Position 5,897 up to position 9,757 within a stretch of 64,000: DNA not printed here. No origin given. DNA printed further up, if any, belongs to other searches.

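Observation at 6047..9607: Three-domain GT2 / O-antigen ligase / GT4 fusion (1186 aa)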

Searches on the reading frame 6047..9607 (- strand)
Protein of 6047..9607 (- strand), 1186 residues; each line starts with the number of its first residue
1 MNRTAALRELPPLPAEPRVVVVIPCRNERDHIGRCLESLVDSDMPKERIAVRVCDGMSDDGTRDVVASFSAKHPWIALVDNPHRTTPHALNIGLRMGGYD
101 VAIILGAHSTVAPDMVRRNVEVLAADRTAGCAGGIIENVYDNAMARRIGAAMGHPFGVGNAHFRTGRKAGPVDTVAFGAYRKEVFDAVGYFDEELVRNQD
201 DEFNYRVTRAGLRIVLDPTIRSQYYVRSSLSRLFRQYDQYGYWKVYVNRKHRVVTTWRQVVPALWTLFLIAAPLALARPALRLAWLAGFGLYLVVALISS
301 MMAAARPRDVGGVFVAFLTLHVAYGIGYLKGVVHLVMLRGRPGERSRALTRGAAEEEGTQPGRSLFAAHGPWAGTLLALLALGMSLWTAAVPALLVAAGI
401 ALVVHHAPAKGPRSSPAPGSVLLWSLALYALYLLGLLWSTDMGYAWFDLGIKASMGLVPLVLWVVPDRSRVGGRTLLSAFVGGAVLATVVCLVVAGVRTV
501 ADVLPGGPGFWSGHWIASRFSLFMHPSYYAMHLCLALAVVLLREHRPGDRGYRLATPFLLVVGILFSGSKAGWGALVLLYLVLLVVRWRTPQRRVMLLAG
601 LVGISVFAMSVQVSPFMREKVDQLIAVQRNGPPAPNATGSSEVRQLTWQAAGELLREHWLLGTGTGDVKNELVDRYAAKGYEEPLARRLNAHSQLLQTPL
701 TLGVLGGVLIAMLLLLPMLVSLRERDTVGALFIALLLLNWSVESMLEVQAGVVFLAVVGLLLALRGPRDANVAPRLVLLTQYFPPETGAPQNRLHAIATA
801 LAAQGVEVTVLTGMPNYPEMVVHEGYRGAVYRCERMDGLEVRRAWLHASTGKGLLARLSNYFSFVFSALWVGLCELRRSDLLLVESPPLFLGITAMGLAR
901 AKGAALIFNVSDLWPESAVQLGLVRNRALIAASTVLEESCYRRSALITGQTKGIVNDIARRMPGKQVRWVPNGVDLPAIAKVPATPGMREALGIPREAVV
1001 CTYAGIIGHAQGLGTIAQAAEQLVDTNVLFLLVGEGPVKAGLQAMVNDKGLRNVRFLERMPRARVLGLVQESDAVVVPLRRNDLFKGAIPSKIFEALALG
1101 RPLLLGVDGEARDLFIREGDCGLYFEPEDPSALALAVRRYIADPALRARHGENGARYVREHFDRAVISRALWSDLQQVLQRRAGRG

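Call 5: search_protein_families(library=pfam, proteins=[window:6047-9607:-], max_evalue=0.01)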
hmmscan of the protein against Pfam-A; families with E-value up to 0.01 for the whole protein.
window:6047-9607:- (1186 aa): 7 families
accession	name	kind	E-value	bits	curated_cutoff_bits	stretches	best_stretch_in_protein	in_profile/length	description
PF00534.26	Glycos_transf_1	-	8.6e-18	64.9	26.4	1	989-1155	6-170/172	Glycosyl transferases group 1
PF04932.20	Wzy_C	-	1.5e-15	57.7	31.7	1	557-710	3-148/149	O-Antigen ligase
PF00535.33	Glycos_transf_2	-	2.8e-15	57.1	23.3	1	21-187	2-166/168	Glycosyl transferase family 2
PF13692.12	Glyco_trans_1_4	-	7.8e-15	55.8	27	1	1002-1143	5-142/142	Glycosyl transferases group 1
PF13641.12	Glyco_tranf_2_3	-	1.2e-13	52.1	27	1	17-252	1-226/230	Glycosyltransferase like family 2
PF13439.12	Glyco_transf_4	-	5.3e-08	33.5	28.5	1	793-976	7-168/170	Glycosyltransferase Family 4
PF13524.12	Glyco_trans_1_2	-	5.8e-08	33.2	25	1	1048-1162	27-133/144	Glycosyl transferase-like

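Call 6: find_homologous_proteins(query=window:6047-9607:-, region=1-1186)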
Query window:6047-9607:-, residues 1-1186 (1186 aa): 42 proteins with E <= 0.001 among 8000 candidates.
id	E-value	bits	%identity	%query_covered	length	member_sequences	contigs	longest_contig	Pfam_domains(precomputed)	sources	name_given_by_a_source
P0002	0.0e+0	2656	100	100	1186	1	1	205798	PF13641.13,PF00534.27,PF13524.13,PF13439.13,PF00535.33,PF13692.13,PF04932.21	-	-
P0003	0.0e+0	1190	71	65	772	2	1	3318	PF00534.27,PF13579.13,PF13524.13,PF13439.13,PF13692.13,PF04932.21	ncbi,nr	ncbi:MAG: glycosyltransferase, partial [Flavobacteriales bacterium]|nr:glycosyltransferase [Flavobac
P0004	1.3e-273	929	57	64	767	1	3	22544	PF13641.13,PF00535.33,PF04932.21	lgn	-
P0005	9.1e-265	900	60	35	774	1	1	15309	PF13641.13,PF00534.27,PF13579.13,PF13524.13,PF13439.13,PF00535.33,PF13692.13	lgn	-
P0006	2.2e-254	866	57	34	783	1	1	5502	PF13641.13,PF00534.27,PF13524.13,PF13439.13,PF00535.33,PF13692.13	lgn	-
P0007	1.1e-239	817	53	64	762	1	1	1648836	PF13641.13,PF00535.33,PF04932.21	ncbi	ncbi:MAG: glycosyltransferase family 2 protein [Flavobacteriales bacterium]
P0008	2.5e-225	769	52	64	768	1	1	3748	PF13641.13,PF00535.33,PF04932.21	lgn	-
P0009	1.0e-222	761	51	64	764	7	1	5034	PF13641.13,PF00535.33,PF04932.21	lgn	-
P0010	1.2e-222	760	50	64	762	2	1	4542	PF13641.13,PF00535.33,PF04932.21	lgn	-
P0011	1.1e-220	754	50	63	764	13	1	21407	PF13641.13,PF00535.33,PF04932.21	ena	-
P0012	1.4e-220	754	50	63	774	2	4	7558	PF13641.13,PF00535.33,PF04932.21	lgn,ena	-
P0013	9.8e-219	747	51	64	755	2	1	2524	PF13641.13,PF00535.33,PF04932.21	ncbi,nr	ncbi:MAG: glycosyltransferase, partial [Flavobacteriales bacterium]|nr:glycosyltransferase [Flavobac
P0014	1.1e-217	744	49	63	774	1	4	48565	PF13641.13,PF00535.33,PF04932.21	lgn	-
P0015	7.0e-215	735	51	64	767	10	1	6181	PF13641.13,PF00535.33,PF04932.21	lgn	-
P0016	5.2e-212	725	49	63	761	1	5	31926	PF13641.13,PF00535.33,PF04932.21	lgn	-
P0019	6.7e-207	708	49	64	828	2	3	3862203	PF00534.27,PF13579.13,PF13524.13,PF13439.13,PF13692.13,PF04932.21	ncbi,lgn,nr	ncbi:MAG: glycosyltransferase [Flavobacteriales bacterium]|nr:glycosyltransferase [Flavobacteriales 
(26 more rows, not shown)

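Call 9: find_encoding_contigs(protein=P0003, flank=10000, max_places=3)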
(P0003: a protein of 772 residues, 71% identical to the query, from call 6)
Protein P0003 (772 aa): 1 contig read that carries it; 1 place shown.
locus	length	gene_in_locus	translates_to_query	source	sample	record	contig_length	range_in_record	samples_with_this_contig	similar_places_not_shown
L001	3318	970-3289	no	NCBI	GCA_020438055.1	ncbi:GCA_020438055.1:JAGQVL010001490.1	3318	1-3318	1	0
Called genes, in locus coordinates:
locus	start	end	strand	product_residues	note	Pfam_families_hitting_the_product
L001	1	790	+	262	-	?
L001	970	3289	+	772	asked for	PF04932:Wzy_C, PF13439:Glyco_transf_4 (weak), PF13579:Glyco_trans_4_4, PF00534:Glycos_transf_1, PF13524:Glyco_trans_1_2, PF13692:Glyco_trans_1_4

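Call 10: find_encoding_contigs(protein=P0004, flank=8000, max_places=3)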
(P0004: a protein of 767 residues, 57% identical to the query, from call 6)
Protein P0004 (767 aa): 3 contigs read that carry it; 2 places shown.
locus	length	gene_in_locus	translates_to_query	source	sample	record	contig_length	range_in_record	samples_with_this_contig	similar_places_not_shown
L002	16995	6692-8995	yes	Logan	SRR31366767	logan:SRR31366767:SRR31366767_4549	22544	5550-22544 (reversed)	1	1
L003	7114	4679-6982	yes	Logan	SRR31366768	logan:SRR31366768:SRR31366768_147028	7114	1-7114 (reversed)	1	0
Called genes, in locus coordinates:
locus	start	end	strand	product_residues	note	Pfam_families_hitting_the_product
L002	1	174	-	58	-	?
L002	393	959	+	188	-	-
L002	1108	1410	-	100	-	-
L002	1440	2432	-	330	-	PF01145:Band_7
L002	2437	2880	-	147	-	PF01957:NfeD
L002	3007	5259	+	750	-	PF13439:Glyco_transf_4, PF13579:Glyco_trans_4_4, PF13477:Glyco_trans_4_2 (weak), PF13524:Glyco_trans_1_2 (faint), PF00534:Glycos_transf_1, PF13692:Glyco_trans_1_4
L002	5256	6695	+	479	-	-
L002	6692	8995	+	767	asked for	PF00535:Glycos_transf_2, PF13641:Glyco_tranf_2_3, PF04932:Wzy_C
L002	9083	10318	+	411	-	PF01041:DegT_DnrJ_EryC1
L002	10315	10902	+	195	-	PF02397:Bac_transf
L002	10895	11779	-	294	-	PF13369:Transglut_core2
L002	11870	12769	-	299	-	PF01048:PNP_UDP_1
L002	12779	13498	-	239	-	PF13852:DUF4197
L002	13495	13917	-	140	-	PF20791:Acyl-ACP_TE_C (weak), PF13279:4HBT_2, PF03061:4HBT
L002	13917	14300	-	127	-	-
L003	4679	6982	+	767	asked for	PF00535:Glycos_transf_2, PF13641:Glyco_tranf_2_3, PF04932:Wzy_C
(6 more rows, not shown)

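Call 11: find_encoding_contigs(protein=P0019, flank=8000, max_places=3)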
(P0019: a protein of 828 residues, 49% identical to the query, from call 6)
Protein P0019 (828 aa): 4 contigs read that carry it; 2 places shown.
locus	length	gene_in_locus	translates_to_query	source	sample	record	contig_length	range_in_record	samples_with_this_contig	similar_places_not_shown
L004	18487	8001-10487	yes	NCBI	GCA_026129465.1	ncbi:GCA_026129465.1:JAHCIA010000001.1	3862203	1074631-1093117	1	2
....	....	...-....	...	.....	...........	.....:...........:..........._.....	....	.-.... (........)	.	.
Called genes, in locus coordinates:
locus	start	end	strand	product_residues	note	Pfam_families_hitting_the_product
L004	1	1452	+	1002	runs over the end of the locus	-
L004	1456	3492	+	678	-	PF13522:GATase_6, PF13537:GATase_7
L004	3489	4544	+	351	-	-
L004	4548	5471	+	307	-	-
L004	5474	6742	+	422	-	PF01943:Polysacc_synt (weak), PF13440:Polysacc_synt_3 (weak)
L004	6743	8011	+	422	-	PF01943:Polysacc_synt, PF13440:Polysacc_synt_3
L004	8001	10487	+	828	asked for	PF04932:Wzy_C, PF13439:Glyco_transf_4, PF13579:Glyco_trans_4_4, PF00534:Glycos_transf_1, PF13692:Glyco_trans_1_4, PF13524:Glyco_trans_1_2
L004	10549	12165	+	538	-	PF04675:DNA_ligase_A_N, PF01068:DNA_ligase_A_M, PF04679:DNA_ligase_A_C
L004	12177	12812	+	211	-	PF13489:Methyltransf_23 (faint), PF08241:Methyltransf_11 (weak), PF08242:Methyltransf_12, PF13649:Methyltransf_25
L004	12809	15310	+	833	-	PF00270:DEAD, PF00271:Helicase_C, PF19306:WHD_Lhr, PF08494:DEAD_assoc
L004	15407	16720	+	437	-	PF00704:Glyco_hydro_18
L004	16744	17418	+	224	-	PF00149:Metallophos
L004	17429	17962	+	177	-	-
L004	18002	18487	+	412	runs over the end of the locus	PF04107:GCS2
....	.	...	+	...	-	?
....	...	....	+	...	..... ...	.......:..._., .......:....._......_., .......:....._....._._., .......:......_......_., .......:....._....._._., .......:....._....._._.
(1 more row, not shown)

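Call 12: find_encoding_contigs(protein=P0005, flank=8000, max_places=3)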
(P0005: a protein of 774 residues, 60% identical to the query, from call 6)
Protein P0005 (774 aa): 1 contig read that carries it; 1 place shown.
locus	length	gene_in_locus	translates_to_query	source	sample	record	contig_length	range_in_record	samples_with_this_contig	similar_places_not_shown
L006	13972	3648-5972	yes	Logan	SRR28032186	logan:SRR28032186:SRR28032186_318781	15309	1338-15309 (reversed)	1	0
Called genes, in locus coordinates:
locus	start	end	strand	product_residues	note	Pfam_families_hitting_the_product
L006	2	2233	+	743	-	?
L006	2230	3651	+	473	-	-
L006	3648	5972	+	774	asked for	PF13439:Glyco_transf_4, PF13579:Glyco_trans_4_4, PF00534:Glycos_transf_1, PF13524:Glyco_trans_1_2 (weak), PF13692:Glyco_trans_1_4, PF00535:Glycos_transf_2, PF13641:Glyco_tranf_2_3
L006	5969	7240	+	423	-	PF04932:Wzy_C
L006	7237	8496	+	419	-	PF00155:Aminotran_1_2 (weak), PF01041:DegT_DnrJ_EryC1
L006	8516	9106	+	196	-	PF02397:Bac_transf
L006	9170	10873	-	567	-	PF02225:PA, PF18962:Por_Secre_tail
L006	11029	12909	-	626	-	PF18962:Por_Secre_tail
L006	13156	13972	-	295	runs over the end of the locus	PF13369:Transglut_core2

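Call 21: search_protein_families(library=ncbifam, proteins=[window:6047-9607:-], max_evalue=0.001)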
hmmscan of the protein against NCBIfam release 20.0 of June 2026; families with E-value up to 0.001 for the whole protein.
window:6047-9607:- (1186 aa): 23 families
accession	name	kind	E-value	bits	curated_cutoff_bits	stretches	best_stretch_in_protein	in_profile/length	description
NF007640.0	PRK10307.1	subfamily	9e-59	199.4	276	1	778-1180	6-409/411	WcaI family glycosyltransferase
TIGR04063.1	stp3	hypoth_equivalog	1.1e-29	103.5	442.05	1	793-1163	19-380/397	TIGR04063 family PEP-CTERM/XrtA system glycosyltransferase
TIGR04007.1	wcaI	equivalog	1.4e-29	102.9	800.45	1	795-1145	22-379/407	colanic acid biosynthesis glycosyltransferase WcaI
TIGR03965.1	mycofact_glyco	equivalog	9.6e-17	61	280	1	11-299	68-355/467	mycofactocin biosynthesis glycosyltransferase MftF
NF047684.1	TeichurnBiosyTuaC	equivalog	1.1e-14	54.2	550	1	958-1179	178-390/391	teichuronic acid biosynthesis protein TuaC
TIGR03088.1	stp2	hypoth_equivalog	1e-13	51.1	409.05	1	1021-1169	223-364/374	TIGR03088 family PEP-CTERM/XrtA system glycosyltransferase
NF041875.1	EPS_EpsD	equivalog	4.9e-13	49.2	370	1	20-333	2-307/325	exopolysaccharide biosynthesis glycosyltransferase EpsD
TIGR03937.1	PgaC_IcaA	equivalog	1.9e-11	43.6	422.3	1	11-268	39-293/407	poly-beta-1,6-N-acetyl-D-glucosamine synthase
NF041876.1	EPS_EpsE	equivalog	7.2e-11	41.9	400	1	943-1167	161-385/389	exopolysaccharide biosynthesis GT4 family glycosyltransferase EpsE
NF038298.1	EPS_HpsO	equivalog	7.5e-10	38.1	575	1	965-1169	168-378/388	hormogonium polysaccharide biosynthesis glycosyltransferase HpsO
NF038229.1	Glyco4_Geo_Pelo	equivalog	3.4e-09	36.2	400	1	950-1177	116-335/338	GPMC system family 4 glycosyltransferase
TIGR03449.1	mycothiol_MshA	equivalog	4.2e-08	32.5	462.5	1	965-1160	188-386/406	D-inositol-3-phosphate glycosyltransferase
TIGR03469.1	HpnB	hypoth_equivalog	1.6e-07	30.7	379.25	1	14-70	41-96/386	hopene-associated glycosyltransferase HpnB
NF053787.1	GlcN_PG_synth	equivalog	4.9e-07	28.9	480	1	960-1179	159-360/361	N-acetylglucosaminyl phosphatidylglycerol synthase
NF012028.0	PRK15484.1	subfamily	5.9e-06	25.6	618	1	960-1167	156-367/380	lipopolysaccharide N-acetylglucosaminyltransferase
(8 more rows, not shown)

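Call 40: search_solved_structures(query=window:6047-9607:-, max_evalue=0.01)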
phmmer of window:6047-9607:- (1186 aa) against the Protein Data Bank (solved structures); distinct sequences matched with E-value up to 0.01: 14.
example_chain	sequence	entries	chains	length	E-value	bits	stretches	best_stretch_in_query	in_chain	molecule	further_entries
6yv7_B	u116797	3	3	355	8.5e-11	43.8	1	14-220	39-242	Glycosyl transferase, family 2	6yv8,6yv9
6yv7_A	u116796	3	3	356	8.5e-11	43.8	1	14-220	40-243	Glycosyl transferase, family 2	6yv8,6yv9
6kih_A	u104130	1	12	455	5.1e-08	34.6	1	965-1168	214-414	Tll1590 protein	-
3c4q_A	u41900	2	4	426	2.6e-06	28.9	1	977-1161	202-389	Predicted glycosyltransferases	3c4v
3c48_A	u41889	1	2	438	2.6e-06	28.9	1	977-1161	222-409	Predicted glycosyltransferases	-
9omm_A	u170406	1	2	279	4.2e-05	24.9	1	18-157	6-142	Glycosyltransferase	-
9omh_A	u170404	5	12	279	4.2e-05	24.9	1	18-157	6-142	Glycosyltransferase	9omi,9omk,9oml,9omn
9omj_A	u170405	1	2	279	5.5e-05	24.5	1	19-157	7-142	Glycosyltransferase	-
2z87_A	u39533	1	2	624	8.3e-05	23.9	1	13-132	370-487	Chondroitin synthase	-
2z86_A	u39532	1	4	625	8.4e-05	23.9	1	13-132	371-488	Chondroitin synthase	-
6p61_A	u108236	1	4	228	0.00017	22.9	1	16-103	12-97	Glycosyltransferase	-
8dvw_A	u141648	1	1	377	0.001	20.4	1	985-1169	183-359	N, N'-diacetylbacillosaminyl-diphospho-undecaprenol alpha-1,3-N-acetylgalactosaminyltransf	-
8dqd_A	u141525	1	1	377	0.001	20.3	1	985-1169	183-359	N, N'-diacetylbacillosaminyl-diphospho-undecaprenol alpha-1,3-N-acetylgalactosaminyltransf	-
8dvz_A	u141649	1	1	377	0.0014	19.9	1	985-1169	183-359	N, N'-diacetylbacillosaminyl-diphospho-undecaprenol alpha-1,3-N-acetylgalactosaminyltransf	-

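Call 44: find_related_loci(query=A1, collection=genome_contigs, flank=6000)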
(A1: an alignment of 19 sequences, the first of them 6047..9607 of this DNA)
Query A1 (1186 aa) in genome_contigs; peptide patterns used: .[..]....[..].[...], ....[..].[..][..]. (x = any residue, [..] = any of these).
195 stretches matched a pattern; 163 encode a relative of the query (tblastn E <= 1e-3); the best 80 are kept; 80 distinct loci.
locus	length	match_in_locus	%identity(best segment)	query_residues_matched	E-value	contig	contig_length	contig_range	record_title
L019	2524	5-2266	51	10-770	0e+0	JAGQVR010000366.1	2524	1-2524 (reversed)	MAG: Flavobacteriales bacterium isolate HKST-UBA109 NODE_367_length_2524_cov_3.009808, whole genome shotgun sequence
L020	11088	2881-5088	50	10-752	0e+0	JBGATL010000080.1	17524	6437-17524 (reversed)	MAG: Flavobacteriales bacterium isolate MAG_MBR_AS.45 MBRAS-45_scaffold_10156, whole genome shotgun sequence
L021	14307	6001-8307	48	414-1177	0e+0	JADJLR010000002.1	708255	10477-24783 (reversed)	MAG: Flavobacteriales bacterium isolate EsbW_18-Q3-R4-48_BAT3C.247 tig00002453-10-7089480, whole genome shotgun sequence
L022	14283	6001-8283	53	10-768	0e+0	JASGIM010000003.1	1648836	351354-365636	MAG: Flavobacteriales bacterium isolate 5N033 JMF-2111-06-0005.ont.bin.33_2, whole genome shotgun sequence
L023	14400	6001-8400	49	375-1172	0e+0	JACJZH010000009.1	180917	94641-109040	MAG: Flavobacteriales bacterium isolate HK-STAS-BACT-59 HK-STAS-BACT-59_9, whole genome shotgun sequence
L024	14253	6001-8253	51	2-758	0e+0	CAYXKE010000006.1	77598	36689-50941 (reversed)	MAG TPA_asm: uncultured Chryseobacterium sp. isolate SRP268622_co1_586 genome assembly, contig: NODE_503_length_77598_co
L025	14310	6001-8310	46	4-769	0e+0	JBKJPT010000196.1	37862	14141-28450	MAG: Flavobacteriales bacterium isolate ant_bin.469 k117_905348, whole genome shotgun sequence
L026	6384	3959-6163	49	10-752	0e+0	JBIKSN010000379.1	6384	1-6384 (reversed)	MAG: Flavipsychrobacter sp. isolate ME2015-06-29_3300044732_group6_bin260 Rohwer_bin477_scaffold_17839_c1, whole genome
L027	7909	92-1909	54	569-1178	0e+0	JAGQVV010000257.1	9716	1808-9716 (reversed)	MAG: Flavobacteriales bacterium isolate HKST-UBA112 2012-05-30_1_(paired)_contig_190622, whole genome shotgun sequence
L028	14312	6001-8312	64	419-1179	3e-178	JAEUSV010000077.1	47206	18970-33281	MAG: Flavobacteriales bacterium isolate new MAG-312 k141_4042088, whole genome shotgun sequence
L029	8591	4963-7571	62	363-1178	2e-149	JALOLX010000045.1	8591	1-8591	MAG: Flavobacteriales bacterium isolate Prado036 scaffold_18288, whole genome shotgun sequence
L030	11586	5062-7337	62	422-1175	3e-149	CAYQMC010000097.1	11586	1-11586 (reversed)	MAG TPA_asm: uncultured Chryseobacterium sp. isolate binchicken_co208_44 genome assembly, contig: NODE_8490_length_11586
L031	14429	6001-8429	62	377-1175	0e+0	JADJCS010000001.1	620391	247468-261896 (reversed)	MAG: Flavobacteriales bacterium isolate Aved_18-Q3-R54-62_BATAC.626 tig00004848-10-6199130, whole genome shotgun sequenc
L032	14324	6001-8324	63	414-1178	0e+0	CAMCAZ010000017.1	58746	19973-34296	MAG: Chryseobacterium gleum isolate ZE-13nov19-170 genome assembly, contig: ZE-13nov19-C418, whole genome shotgun sequen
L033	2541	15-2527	62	360-1175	2e-156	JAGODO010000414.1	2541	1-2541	MAG: Flavobacteriales bacterium isolate Go_SlAct_bin_91 Go_SlAct_380603_length_2541_cov_4.898923, whole genome shotgun s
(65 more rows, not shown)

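Call 53: search_protein_representatives(protein=window:6047-9607:-)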
Query: 1186 residues. Proteins with E-value up to 0.001 (for the whole library): 71376; up to 1e-10: 20778; up to 1e-30: 4320. The best 150 are listed.
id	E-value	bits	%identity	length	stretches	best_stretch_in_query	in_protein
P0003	0.0e+00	1190.3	71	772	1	416-1185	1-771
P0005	2.9e-265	899.9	58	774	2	775-1185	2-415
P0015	2.2e-215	734.6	53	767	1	6-759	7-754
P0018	1.4e-208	712.1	51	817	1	375-1181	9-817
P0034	2.8e-176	605.1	47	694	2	836-1173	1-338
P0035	5.6e-166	571.0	42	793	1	396-1169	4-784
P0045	2.0e-150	519.5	45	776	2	775-1169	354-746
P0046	3.3e-148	512.2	61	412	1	775-1178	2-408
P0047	5.4e-147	508.1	40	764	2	777-1173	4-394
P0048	3.4e-136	472.4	45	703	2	15-333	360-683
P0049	7.2e-128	444.8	56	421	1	362-768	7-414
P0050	4.2e-127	442.3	36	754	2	775-1171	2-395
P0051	2.1e-125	436.7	40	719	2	17-335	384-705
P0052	4.2e-112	392.6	39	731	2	17-336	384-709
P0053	1.0e-108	381.4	35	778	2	767-1179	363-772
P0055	2.5e-107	376.8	40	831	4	12-364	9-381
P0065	2.3e-93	330.5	44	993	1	652-1177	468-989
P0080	7.4e-88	312.3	42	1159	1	653-1171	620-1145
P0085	5.3e-85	302.8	34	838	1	440-1177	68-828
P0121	1.3e-78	281.6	30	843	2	767-1185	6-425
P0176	3.5e-71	257.0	37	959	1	773-1169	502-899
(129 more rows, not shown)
